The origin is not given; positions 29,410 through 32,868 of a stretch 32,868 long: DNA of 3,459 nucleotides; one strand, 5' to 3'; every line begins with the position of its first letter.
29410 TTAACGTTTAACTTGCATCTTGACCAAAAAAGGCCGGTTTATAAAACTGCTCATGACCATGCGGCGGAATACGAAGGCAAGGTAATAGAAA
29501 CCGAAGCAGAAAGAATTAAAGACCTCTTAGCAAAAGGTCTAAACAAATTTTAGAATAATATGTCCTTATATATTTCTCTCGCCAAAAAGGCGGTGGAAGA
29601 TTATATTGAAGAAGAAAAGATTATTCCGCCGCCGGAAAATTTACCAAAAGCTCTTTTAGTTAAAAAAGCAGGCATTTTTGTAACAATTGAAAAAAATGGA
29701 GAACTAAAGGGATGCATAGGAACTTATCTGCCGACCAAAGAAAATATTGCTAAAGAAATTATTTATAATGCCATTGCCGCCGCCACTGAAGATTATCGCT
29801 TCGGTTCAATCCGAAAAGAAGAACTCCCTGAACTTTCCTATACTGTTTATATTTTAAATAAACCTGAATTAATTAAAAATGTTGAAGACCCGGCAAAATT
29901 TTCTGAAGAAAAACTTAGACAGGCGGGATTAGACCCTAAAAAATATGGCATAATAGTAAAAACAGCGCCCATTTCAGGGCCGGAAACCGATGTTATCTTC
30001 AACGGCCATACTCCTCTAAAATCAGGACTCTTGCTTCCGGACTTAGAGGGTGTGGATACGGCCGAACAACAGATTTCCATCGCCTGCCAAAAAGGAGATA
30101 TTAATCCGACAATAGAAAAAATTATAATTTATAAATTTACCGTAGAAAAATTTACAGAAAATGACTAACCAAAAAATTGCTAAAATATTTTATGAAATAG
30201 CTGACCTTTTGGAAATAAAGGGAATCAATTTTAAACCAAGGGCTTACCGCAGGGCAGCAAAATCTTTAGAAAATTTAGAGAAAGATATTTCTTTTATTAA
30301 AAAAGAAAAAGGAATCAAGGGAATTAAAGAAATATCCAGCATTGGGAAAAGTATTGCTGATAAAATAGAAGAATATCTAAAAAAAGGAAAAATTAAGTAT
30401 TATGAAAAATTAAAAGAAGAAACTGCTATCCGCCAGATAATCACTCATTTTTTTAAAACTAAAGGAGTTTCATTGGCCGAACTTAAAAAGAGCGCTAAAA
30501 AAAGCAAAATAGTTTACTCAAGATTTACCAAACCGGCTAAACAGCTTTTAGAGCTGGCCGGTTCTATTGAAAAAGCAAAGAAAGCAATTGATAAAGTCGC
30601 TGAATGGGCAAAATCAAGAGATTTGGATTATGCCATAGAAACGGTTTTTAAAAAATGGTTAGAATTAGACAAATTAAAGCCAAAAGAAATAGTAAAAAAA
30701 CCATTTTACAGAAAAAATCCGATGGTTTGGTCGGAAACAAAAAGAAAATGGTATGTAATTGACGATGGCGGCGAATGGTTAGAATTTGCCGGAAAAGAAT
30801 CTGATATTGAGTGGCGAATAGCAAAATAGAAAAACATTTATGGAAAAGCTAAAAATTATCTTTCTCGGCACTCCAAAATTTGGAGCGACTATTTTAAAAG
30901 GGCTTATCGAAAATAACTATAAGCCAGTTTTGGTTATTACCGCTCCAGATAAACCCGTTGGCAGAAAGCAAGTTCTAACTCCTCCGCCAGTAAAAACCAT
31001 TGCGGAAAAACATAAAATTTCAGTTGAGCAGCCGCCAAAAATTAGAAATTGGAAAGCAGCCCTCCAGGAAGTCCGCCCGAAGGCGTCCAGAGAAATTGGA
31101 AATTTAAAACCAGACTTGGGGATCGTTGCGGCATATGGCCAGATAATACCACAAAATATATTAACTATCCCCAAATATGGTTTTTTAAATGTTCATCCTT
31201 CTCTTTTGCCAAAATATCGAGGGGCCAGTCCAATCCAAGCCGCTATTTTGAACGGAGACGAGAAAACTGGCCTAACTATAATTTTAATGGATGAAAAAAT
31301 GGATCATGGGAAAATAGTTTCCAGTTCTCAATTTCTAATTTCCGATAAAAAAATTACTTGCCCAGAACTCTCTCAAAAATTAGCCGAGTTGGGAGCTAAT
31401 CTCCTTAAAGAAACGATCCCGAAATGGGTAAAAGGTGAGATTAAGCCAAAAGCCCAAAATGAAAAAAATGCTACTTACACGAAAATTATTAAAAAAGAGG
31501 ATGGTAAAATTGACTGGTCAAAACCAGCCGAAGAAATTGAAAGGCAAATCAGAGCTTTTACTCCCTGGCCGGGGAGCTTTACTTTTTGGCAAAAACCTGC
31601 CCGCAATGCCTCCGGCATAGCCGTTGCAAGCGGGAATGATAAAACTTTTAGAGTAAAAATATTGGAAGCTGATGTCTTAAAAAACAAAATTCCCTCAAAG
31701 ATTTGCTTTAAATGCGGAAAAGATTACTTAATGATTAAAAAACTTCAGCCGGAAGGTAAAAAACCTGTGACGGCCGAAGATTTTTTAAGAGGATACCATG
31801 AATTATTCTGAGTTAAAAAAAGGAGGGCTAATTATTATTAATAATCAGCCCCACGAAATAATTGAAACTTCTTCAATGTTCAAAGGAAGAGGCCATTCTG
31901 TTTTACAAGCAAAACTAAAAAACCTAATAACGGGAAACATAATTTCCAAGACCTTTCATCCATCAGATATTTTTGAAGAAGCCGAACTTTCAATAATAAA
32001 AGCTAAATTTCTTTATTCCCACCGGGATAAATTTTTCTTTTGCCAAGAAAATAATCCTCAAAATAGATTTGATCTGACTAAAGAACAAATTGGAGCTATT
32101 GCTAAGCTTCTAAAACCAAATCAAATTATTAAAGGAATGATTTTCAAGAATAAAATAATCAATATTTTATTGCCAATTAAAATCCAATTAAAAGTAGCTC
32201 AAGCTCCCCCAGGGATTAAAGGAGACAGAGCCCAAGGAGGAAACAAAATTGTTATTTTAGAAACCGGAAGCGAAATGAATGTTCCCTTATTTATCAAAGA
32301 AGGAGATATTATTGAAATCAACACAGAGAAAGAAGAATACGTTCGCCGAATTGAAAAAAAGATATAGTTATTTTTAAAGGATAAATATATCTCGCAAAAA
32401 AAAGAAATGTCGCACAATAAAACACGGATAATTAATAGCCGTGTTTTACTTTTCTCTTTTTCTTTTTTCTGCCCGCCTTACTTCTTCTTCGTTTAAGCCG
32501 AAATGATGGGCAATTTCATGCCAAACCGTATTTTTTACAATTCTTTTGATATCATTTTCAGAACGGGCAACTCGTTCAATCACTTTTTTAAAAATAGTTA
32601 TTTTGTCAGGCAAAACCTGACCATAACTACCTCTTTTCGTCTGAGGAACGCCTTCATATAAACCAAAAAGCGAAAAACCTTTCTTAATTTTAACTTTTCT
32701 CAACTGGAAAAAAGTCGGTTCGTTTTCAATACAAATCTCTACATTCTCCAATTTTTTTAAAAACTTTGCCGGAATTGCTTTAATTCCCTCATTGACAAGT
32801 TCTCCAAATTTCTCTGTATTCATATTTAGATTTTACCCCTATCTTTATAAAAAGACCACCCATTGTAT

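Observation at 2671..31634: Family of GC-rich CCCGC..GCGGG mini-palindromes embedded in-frame in housekeeping genes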

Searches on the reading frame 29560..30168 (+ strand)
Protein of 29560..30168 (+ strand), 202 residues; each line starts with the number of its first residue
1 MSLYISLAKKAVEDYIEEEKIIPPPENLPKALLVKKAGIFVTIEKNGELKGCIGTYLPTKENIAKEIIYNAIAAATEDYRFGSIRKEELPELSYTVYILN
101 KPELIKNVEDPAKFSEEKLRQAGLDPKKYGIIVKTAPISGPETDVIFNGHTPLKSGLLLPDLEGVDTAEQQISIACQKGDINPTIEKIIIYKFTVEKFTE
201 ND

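Call 19: search_protein_families(library=pfam, max_evalue=0.01, proteins=[window:29560-30168:+])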
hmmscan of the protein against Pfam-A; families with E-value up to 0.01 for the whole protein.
window:29560-30168:+ (202 aa): 1 family
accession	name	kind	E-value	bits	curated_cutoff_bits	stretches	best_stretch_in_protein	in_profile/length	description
PF01871.22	AMMECR1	-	3.7e-38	131.1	25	1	6-198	2-168/168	AMMECR1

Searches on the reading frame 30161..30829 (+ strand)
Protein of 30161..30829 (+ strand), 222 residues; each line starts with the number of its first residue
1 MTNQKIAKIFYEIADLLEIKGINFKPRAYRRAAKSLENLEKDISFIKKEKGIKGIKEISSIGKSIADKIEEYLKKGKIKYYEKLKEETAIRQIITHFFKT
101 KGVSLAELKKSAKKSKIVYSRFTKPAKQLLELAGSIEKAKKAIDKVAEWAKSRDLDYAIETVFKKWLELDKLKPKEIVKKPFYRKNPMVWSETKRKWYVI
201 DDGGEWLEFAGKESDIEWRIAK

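Call 19: search_protein_families(library=pfam, max_evalue=0.01, proteins=[window:30161-30829:+])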
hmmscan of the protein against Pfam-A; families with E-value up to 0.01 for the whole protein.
window:30161-30829:+ (222 aa): 2 families
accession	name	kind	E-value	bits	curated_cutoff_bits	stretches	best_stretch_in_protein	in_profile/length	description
PF14716.13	HHH_8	-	1.8e-18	67.1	30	1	1-77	1-72/73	Helix-hairpin-helix domain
PF08512.18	Rttp106-like_middle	-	0.0034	18.1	25.5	0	28-82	45-91/91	Histone chaperone Rttp106-like, middle domain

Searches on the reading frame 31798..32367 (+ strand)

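Call 19: search_protein_families(library=pfam, max_evalue=0.01, proteins=[window:31798-32367:+])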
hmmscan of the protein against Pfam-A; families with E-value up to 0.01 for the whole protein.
window:31798-32367:+ (189 aa): 3 families
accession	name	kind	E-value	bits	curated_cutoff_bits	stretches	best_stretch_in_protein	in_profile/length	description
PF09285.17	Elong-fact-P_C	-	5e-22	77.8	25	1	129-184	1-56/56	Elongation factor P, C-terminal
PF08207.18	EFP_N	-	1.9e-14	53.9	23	1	4-58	3-57/58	Elongation factor P (EF-P) KOW-like domain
PF01132.26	EFP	-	0.00095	19.5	27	0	69-121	3-54/54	Elongation factor P (EF-P) OB domain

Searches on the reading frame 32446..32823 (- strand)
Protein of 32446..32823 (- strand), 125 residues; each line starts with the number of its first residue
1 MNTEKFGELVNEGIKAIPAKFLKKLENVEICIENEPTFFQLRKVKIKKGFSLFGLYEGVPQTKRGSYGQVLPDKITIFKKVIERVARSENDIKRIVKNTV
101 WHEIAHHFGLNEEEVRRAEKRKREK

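Call 19: search_protein_families(library=pfam, max_evalue=0.01, proteins=[window:32446-32823:-])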
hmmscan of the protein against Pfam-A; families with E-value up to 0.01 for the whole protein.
window:32446-32823:- (125 aa): 1 family
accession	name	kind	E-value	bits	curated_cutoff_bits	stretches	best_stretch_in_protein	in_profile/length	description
PF06262.17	Zincin_1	-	1.1e-25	89.9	22.4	1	25-117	1-94/97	Zincin-like metallopeptidase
